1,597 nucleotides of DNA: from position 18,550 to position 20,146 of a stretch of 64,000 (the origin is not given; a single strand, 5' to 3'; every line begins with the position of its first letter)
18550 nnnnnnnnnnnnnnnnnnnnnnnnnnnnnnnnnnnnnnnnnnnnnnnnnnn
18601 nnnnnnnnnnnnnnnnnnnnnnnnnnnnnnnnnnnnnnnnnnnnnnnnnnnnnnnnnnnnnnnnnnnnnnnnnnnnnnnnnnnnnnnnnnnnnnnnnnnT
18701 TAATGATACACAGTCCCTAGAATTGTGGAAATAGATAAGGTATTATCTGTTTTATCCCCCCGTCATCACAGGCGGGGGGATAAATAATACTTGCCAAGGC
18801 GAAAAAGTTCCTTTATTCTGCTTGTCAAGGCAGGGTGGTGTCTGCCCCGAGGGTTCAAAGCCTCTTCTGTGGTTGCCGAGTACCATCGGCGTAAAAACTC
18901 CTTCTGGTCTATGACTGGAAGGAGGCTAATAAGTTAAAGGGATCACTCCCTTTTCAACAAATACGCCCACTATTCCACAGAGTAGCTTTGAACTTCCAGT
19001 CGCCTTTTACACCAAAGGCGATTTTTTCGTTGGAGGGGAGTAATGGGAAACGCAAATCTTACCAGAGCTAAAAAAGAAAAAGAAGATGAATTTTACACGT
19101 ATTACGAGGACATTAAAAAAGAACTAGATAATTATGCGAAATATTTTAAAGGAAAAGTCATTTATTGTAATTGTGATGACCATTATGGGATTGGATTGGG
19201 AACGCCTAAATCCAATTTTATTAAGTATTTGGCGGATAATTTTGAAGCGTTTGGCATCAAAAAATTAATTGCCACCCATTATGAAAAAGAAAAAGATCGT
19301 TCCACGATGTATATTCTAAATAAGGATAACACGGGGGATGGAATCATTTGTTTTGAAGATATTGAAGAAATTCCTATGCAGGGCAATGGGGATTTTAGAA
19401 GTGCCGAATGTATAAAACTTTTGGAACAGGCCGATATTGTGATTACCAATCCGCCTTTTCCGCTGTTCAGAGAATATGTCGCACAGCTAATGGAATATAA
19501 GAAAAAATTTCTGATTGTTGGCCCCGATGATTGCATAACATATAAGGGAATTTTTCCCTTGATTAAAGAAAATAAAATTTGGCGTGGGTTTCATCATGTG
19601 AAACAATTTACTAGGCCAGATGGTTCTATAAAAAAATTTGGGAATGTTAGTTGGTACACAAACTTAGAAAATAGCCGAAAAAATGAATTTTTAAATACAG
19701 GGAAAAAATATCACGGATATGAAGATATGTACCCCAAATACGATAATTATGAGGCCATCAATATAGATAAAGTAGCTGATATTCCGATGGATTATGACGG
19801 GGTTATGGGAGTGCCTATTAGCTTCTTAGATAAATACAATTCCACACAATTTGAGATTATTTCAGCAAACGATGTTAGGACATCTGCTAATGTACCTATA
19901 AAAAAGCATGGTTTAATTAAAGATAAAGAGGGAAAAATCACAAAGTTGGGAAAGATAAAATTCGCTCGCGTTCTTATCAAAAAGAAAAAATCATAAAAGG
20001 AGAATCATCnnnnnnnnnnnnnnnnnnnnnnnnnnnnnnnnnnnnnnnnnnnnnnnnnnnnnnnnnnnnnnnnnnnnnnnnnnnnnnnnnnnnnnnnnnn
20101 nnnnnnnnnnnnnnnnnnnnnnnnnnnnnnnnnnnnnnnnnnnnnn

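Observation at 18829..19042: Highly structured leader RNA with long-range helix ending in a terminator immediately before the methyltransferase RBS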

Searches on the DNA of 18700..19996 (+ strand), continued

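Call 66: search_with_rna_model(model_id=R2, sources=[window, L001, L002, L003, L004, L005, L006, L007, L008, L009, L010, L011, L012, L013, L014, L015, L016, L017, L018, L019, L020, L021, L022, L023, L024, L025, L026, L027, L028, L029, L030, L031, L032, L033, L034, L035, L036, L037, L038, L039, L040, L041, L042, L043, L044, L045, L046, L047, L048, L049, L050, L051, L052, L053, L054, L055, L056, L057, L058, L059, L060, L061, L062, L063, L064, L065, L066, L067, L068, L069, L070, L071, L072, L073, L074, L075, L076, L077, L078, L079, L080, L081, L083, L084, L087, L200, L201, L202, L203, L204, L205, L206, L207, L208], max_evalue=1)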
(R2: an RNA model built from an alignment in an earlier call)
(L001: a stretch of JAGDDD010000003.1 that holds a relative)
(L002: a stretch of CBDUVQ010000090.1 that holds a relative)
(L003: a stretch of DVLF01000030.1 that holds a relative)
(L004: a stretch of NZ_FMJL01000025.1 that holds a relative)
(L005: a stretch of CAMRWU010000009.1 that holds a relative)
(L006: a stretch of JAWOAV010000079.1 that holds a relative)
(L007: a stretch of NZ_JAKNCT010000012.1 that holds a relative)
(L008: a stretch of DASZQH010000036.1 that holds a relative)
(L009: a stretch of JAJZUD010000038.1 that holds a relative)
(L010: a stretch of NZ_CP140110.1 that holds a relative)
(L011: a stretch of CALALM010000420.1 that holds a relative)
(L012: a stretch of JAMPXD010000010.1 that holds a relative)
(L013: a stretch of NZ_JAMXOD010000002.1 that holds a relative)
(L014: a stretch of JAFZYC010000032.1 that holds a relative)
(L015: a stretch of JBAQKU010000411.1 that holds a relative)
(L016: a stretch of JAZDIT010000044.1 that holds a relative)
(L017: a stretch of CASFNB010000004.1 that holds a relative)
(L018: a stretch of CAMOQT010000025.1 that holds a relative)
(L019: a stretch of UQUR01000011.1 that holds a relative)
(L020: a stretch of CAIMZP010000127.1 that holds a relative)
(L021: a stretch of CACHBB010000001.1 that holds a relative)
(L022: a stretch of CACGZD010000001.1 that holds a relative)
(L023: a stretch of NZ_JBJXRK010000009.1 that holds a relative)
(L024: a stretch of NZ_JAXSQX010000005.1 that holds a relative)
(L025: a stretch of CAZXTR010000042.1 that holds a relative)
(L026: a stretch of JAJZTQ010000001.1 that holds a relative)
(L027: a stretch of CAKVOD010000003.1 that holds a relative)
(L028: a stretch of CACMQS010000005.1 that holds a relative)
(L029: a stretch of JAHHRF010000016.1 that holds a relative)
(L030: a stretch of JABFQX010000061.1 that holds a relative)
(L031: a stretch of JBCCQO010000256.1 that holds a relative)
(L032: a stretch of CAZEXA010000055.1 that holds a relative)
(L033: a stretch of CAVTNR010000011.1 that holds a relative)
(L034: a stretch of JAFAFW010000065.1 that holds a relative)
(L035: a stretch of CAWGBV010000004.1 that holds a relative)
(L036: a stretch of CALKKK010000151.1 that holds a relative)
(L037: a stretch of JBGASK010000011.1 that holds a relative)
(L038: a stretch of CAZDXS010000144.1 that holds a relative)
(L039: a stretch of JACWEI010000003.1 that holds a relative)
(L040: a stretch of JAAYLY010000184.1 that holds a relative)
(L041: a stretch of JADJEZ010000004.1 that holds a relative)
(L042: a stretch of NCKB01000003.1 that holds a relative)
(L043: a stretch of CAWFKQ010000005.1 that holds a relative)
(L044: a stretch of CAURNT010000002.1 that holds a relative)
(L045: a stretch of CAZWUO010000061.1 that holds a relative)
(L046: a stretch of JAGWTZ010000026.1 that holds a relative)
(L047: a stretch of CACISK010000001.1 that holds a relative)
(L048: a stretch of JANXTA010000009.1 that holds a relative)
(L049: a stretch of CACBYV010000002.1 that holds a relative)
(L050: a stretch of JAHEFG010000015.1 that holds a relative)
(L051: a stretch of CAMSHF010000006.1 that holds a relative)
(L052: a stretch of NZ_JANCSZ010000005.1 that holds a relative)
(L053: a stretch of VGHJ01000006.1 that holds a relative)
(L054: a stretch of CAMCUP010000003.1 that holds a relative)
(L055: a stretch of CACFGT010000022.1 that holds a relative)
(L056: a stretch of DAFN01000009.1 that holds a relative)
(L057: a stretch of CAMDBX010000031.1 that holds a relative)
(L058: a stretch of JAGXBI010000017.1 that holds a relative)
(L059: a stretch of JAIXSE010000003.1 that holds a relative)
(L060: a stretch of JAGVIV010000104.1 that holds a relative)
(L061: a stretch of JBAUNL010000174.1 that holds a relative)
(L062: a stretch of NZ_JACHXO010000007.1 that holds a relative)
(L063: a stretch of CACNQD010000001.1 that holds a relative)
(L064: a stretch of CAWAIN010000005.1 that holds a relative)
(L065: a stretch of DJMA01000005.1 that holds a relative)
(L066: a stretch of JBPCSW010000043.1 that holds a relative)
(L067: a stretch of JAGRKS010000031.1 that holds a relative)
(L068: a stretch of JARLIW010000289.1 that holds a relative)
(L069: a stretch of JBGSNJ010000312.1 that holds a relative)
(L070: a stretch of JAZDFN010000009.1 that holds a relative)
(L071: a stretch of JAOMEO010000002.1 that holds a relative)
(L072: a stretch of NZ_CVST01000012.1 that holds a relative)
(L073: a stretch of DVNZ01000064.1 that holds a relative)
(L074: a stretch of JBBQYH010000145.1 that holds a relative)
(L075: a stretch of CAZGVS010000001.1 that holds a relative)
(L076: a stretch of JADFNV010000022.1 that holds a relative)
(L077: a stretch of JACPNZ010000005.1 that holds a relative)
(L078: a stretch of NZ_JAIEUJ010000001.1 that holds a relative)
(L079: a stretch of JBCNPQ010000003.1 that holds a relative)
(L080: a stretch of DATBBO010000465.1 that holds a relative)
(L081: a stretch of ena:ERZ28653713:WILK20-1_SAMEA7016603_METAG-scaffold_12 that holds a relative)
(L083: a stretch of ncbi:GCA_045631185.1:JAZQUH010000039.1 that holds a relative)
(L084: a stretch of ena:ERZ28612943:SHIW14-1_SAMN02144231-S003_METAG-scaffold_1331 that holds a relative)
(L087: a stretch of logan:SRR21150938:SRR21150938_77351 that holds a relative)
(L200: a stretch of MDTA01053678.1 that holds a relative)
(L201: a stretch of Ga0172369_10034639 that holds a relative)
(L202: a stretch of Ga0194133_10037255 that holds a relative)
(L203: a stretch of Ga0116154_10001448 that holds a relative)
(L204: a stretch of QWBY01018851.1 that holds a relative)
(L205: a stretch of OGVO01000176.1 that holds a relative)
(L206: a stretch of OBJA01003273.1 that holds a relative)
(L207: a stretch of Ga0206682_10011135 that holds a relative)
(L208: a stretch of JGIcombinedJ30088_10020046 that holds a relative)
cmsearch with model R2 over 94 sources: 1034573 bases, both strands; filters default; matches with E-value up to 1: 1.
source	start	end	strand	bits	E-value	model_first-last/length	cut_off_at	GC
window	18827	19031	+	220.2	4.8e-62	1-213/213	no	0.48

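Call 67: search_with_rna_model(model_id=R2, sources=[L105, L127], max_evalue=1, show_alignments=3)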
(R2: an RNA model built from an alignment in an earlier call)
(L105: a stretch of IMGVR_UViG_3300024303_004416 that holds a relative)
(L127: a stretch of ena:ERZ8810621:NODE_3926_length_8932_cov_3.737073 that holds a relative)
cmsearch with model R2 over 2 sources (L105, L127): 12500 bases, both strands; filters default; matches with E-value up to 1: 2.
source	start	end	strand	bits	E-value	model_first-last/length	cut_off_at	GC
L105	1816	1972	-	39.7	8.2e-11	1-213/213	no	0.45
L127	2266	2475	+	18.3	0.00015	1-213/213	no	0.46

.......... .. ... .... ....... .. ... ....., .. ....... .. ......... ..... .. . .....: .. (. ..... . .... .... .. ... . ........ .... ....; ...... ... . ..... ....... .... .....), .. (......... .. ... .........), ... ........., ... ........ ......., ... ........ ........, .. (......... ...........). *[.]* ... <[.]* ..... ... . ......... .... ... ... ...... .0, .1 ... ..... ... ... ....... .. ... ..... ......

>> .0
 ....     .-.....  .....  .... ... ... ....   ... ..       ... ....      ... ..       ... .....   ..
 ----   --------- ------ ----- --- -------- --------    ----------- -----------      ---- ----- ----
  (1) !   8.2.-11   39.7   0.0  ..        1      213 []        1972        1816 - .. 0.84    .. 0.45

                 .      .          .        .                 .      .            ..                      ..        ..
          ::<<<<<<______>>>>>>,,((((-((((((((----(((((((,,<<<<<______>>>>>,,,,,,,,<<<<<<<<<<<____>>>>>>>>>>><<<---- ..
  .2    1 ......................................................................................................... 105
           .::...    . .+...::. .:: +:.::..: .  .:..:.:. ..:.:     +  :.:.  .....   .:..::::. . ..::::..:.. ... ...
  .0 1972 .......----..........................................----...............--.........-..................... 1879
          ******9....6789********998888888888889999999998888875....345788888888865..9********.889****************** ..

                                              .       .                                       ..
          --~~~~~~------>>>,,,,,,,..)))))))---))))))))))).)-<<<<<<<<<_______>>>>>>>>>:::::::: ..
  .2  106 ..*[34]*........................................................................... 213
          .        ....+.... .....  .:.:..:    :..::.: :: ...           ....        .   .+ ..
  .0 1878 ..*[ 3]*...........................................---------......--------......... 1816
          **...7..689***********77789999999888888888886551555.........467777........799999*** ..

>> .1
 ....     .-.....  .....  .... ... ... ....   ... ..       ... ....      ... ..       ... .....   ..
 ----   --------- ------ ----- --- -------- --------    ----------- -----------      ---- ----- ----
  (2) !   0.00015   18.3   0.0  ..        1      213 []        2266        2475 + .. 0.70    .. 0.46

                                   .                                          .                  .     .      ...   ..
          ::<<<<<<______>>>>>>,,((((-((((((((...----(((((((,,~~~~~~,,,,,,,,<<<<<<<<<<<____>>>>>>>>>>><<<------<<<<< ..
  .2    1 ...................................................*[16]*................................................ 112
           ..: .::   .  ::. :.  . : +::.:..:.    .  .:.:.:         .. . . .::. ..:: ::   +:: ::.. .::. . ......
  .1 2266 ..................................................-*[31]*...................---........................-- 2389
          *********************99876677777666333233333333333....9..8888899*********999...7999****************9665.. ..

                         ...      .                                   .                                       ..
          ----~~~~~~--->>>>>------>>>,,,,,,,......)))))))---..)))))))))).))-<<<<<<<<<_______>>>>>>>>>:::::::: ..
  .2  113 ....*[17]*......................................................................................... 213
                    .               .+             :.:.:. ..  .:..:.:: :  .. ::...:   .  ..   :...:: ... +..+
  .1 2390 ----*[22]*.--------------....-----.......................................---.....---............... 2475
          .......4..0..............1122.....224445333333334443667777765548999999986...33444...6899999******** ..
